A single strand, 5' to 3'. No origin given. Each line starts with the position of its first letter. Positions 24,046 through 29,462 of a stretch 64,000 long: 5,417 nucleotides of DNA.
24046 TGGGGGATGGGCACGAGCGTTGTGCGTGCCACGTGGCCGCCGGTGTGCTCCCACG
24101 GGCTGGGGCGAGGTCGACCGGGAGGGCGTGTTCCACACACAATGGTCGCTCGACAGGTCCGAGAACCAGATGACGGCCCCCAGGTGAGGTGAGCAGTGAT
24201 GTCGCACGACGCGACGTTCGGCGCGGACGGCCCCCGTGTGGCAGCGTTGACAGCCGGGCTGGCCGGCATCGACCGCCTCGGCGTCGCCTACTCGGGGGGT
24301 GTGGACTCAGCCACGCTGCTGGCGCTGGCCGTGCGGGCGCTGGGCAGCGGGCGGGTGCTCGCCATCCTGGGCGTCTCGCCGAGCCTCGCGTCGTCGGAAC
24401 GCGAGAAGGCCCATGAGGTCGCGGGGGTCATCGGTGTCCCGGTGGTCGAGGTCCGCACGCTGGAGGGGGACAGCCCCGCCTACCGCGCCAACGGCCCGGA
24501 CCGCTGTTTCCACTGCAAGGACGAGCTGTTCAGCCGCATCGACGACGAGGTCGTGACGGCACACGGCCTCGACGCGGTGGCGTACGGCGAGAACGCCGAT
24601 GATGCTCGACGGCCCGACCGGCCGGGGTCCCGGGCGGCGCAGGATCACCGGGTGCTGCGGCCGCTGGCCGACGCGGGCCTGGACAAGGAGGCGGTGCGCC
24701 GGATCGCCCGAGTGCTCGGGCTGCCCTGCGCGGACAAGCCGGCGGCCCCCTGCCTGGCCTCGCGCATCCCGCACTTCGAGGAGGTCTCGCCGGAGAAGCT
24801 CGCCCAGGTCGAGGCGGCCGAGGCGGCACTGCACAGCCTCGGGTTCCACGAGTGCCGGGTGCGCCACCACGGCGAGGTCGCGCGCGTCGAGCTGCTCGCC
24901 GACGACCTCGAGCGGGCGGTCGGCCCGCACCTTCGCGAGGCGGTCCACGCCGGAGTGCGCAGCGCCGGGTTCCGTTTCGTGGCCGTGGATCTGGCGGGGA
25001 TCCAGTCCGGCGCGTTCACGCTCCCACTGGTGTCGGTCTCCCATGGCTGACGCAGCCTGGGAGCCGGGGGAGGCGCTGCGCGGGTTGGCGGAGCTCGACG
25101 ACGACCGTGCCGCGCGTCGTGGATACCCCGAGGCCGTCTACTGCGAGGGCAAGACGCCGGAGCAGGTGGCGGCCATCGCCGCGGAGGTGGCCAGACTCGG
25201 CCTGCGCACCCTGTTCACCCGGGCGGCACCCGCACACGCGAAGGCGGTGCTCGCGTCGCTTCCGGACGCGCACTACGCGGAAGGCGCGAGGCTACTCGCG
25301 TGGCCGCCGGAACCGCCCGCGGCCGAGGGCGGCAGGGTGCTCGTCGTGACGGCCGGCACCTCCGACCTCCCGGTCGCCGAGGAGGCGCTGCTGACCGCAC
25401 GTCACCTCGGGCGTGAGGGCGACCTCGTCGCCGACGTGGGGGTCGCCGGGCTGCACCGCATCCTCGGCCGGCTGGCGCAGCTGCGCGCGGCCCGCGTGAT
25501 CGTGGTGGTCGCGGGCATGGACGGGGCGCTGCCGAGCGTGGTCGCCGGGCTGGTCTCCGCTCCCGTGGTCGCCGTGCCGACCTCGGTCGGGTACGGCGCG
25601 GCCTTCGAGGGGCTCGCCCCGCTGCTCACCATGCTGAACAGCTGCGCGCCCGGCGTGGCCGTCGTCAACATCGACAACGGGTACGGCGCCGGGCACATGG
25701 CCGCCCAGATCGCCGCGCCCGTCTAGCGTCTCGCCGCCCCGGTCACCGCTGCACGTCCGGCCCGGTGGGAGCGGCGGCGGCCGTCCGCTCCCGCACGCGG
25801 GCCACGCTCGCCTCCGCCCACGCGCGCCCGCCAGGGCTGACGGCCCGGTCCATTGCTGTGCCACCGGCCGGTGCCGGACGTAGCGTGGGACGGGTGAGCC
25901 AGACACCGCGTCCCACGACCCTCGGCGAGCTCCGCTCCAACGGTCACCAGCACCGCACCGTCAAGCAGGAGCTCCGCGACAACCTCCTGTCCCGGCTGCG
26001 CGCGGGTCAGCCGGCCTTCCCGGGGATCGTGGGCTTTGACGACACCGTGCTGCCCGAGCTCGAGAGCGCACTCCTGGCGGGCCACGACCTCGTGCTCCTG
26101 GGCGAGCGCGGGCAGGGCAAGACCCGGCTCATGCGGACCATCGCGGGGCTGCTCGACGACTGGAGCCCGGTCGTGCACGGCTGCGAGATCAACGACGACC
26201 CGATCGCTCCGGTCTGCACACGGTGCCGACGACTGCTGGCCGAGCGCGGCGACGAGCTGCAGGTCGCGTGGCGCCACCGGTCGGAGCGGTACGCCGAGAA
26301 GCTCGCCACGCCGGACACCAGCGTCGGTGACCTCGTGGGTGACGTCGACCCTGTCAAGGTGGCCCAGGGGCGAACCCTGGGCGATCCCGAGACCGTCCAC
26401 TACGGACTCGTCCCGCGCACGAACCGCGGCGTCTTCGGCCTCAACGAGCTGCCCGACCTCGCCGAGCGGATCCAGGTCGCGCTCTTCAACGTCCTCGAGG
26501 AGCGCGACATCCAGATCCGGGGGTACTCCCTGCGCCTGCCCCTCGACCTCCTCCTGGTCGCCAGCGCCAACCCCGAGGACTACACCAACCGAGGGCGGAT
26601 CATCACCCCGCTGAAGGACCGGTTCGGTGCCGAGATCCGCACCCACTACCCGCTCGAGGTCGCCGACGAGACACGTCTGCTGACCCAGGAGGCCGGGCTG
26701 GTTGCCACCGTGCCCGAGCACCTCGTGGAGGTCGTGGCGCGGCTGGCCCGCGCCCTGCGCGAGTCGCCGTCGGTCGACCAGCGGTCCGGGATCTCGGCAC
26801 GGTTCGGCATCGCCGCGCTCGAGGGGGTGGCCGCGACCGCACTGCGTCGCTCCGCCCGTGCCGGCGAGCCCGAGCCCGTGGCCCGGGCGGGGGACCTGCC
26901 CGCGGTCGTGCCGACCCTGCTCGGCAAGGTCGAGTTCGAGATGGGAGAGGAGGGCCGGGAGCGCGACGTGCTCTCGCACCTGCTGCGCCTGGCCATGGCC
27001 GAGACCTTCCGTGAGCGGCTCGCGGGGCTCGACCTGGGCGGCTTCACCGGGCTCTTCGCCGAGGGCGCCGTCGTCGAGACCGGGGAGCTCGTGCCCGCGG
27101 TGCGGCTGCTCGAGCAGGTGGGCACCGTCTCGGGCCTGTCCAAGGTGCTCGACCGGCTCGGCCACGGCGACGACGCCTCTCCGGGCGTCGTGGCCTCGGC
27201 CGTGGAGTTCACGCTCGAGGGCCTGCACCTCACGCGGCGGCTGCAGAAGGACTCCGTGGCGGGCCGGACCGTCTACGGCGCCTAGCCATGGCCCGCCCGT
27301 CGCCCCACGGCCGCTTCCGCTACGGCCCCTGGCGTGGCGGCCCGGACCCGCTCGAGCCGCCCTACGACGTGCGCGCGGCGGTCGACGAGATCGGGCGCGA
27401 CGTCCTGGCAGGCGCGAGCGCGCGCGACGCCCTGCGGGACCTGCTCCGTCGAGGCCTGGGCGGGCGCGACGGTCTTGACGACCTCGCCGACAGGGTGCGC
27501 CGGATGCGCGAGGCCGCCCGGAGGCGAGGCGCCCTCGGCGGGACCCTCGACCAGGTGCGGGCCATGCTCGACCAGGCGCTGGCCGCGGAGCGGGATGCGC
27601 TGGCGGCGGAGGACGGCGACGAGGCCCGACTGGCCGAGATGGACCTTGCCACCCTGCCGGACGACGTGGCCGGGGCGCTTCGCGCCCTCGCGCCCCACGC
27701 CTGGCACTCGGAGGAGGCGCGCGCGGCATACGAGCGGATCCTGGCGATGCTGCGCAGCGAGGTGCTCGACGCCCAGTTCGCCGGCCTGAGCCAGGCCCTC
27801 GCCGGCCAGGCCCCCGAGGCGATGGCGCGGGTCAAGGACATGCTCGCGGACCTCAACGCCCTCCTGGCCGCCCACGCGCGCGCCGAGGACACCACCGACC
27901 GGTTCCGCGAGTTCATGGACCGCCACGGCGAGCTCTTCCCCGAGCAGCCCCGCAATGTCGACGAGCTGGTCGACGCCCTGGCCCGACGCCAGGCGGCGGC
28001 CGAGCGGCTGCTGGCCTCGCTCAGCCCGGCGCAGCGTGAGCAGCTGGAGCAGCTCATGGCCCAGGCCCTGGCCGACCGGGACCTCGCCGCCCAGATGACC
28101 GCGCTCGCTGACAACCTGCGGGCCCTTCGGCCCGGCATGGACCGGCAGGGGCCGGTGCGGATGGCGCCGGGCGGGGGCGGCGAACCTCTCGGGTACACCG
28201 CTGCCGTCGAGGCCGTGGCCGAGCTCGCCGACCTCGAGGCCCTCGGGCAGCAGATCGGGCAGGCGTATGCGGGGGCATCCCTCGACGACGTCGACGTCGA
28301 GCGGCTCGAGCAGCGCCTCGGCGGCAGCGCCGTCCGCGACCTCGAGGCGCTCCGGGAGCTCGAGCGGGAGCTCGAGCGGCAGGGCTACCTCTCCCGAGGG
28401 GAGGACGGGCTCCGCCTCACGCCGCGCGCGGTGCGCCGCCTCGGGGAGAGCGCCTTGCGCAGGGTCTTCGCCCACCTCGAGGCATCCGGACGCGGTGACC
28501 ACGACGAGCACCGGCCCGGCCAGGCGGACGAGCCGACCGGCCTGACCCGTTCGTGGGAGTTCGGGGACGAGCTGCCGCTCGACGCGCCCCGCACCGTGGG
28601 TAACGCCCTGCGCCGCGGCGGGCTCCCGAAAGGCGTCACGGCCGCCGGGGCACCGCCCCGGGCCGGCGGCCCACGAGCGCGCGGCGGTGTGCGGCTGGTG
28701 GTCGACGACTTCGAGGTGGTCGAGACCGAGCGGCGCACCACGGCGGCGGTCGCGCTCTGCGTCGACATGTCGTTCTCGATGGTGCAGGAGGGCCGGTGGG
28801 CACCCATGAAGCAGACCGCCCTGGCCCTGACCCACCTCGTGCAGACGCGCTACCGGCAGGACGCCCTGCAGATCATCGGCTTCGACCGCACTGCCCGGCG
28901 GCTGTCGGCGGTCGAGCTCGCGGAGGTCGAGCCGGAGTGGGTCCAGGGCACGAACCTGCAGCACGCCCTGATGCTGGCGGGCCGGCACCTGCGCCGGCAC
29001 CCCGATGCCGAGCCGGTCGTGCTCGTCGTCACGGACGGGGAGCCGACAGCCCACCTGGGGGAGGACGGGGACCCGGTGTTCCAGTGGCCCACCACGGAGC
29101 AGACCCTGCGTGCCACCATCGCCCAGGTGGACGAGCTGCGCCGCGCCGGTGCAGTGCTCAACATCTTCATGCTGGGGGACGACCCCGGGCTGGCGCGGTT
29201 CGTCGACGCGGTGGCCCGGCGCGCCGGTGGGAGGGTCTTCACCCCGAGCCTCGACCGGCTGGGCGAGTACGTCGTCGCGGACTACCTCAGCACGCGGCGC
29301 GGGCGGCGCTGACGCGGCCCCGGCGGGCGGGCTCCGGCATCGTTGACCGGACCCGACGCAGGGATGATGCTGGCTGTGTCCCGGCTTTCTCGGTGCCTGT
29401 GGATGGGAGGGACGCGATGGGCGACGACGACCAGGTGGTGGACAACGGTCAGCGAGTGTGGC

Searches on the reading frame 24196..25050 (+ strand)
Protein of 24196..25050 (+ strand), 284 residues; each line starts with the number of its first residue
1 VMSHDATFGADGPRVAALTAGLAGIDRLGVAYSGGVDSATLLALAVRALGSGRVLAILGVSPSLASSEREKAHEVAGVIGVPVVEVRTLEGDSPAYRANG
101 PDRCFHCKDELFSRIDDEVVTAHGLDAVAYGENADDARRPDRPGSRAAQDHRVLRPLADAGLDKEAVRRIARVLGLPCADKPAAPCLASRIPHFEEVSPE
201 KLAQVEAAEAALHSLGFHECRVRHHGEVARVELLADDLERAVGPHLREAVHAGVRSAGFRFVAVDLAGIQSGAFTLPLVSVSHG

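Call 9: search_protein_families(library=pfam, proteins=[window:24196-25050:+], max_evalue=0.001)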
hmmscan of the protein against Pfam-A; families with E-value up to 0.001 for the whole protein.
window:24196-25050:+ (284 aa): 1 family
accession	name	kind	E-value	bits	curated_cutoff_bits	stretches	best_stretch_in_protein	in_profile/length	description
PF02540.23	NAD_synthase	-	0.00014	21.5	21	1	31-83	24-76/242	NAD synthase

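Call 32: search_protein_families(library=ncbifam, proteins=[window:24196-25050:+], max_evalue=0.001)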
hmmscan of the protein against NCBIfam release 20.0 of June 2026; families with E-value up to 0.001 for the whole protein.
window:24196-25050:+ (284 aa): 4 families
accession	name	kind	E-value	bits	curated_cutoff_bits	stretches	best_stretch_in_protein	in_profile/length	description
TIGR00268.2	TIGR00268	equivalog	1.2e-80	270.5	150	1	16-274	4-258/259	ATP-dependent sacrificial sulfur transferase LarE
NF010587.0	PRK13980.1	equivalog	4.2e-07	29.4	255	1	24-83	30-89/267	NAD+ synthase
NF002048.0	PRK00876.1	subfamily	5.5e-07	28.7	313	1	30-85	42-97/330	NAD(+) synthase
NF010588.0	PRK13981.1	equivalog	4.4e-06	25.4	479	1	30-86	290-346/546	NAD+ synthase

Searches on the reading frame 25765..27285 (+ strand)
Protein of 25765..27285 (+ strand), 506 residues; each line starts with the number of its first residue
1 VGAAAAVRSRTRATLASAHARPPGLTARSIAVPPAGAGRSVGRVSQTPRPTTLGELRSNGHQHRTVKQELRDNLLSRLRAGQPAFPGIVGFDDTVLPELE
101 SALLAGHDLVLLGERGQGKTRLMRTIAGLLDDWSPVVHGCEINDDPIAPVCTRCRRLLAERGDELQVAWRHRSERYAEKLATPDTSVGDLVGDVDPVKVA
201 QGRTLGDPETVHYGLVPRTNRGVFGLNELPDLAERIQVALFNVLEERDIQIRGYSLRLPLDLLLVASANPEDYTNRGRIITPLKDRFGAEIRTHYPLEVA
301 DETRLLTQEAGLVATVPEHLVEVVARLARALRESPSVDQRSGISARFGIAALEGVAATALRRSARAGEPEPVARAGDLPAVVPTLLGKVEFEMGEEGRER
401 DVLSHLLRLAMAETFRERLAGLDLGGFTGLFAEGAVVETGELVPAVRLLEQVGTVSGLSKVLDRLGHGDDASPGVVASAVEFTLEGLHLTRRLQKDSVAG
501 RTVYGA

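Call 9: search_protein_families(library=pfam, proteins=[window:25765-27285:+], max_evalue=0.001)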
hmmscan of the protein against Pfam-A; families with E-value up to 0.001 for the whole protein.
window:25765-27285:+ (506 aa): 4 families
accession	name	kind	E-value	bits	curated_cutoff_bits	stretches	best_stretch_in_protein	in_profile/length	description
PF01078.27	Mg_chelatase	-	1e-07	32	20.3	0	206-271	92-159/207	Magnesium chelatase, subunit ChlI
PF07728.20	AAA_5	-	1.7e-06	28.5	22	0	175-287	27-139/139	AAA domain (dynein-related subfamily)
PF00158.32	Sigma54_activat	-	1.9e-05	24.8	20.2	1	212-270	85-143/168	Sigma-54 interaction domain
PF13191.12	AAA_16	-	0.00089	20.2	32.6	0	107-186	25-104/167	AAA ATPase domain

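Call 32: search_protein_families(library=ncbifam, proteins=[window:25765-27285:+], max_evalue=0.001)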
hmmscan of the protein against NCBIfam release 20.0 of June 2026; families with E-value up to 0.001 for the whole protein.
window:25765-27285:+ (506 aa): 5 families
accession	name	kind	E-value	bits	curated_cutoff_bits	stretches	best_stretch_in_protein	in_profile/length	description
TIGR02031.1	BchD-ChlD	equivalog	1.5e-09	37.1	499.55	1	109-308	19-179/608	magnesium chelatase ATPase subunit D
TIGR02442.1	Cob-chelat-sub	hypoth_equivalog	1.6e-09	36.8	779.45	1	109-303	28-208/641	putative cobaltochelatase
TIGR02030.1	BchI-ChlI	equivalog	4e-09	36.1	466.95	1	109-309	28-218/337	magnesium chelatase ATPase subunit I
TIGR01189.1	ccmA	equivalog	3e-05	23.8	131.6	1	94-132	14-52/198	heme ABC exporter ATP-binding protein CcmA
TIGR00368.1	TIGR00368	hypoth_equivalog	0.00038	19.2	362.4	0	99-132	204-237/499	YifB family Mg chelatase-like AAA ATPase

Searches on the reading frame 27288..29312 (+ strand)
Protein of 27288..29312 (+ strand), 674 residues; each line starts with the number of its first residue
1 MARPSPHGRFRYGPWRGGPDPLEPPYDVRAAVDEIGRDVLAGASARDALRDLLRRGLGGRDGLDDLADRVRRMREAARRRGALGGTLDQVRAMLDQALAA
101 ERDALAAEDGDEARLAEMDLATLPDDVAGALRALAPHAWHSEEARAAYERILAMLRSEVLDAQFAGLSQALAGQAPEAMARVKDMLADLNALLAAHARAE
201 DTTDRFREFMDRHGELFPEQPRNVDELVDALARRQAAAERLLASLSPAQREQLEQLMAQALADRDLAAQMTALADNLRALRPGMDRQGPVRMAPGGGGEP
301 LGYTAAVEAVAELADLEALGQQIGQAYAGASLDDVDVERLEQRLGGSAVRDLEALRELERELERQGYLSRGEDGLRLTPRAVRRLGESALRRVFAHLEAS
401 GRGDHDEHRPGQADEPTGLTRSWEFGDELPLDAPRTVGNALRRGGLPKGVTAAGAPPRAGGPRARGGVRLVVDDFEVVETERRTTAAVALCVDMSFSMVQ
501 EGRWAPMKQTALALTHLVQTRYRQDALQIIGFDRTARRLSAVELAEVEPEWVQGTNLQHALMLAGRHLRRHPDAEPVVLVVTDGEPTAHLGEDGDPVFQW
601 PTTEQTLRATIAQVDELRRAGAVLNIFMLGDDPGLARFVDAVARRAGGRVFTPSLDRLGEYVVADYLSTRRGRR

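Call 31: search_protein_families(library=pfam, proteins=[window:27288-29312:+], max_evalue=0.001)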
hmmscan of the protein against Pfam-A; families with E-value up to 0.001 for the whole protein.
window:27288-29312:+ (674 aa): 2 families
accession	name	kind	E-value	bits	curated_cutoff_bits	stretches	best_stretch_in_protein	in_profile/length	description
PF13519.12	VWA_2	-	7.6e-07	30.2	27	1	488-585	1-107/107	von Willebrand factor type A domain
PF06969.22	HemN_C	-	0.00013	22.4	24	1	333-382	19-65/67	HemN C-terminal domain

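Call 32: search_protein_families(library=ncbifam, proteins=[window:27288-29312:+], max_evalue=0.001)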
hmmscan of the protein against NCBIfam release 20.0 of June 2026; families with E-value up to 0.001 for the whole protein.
window:27288-29312:+ (674 aa): 1 family
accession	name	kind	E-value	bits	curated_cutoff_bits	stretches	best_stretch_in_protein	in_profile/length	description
TIGR02442.1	Cob-chelat-sub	hypoth_equivalog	1.8e-07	30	779.45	1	467-610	454-606/641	putative cobaltochelatase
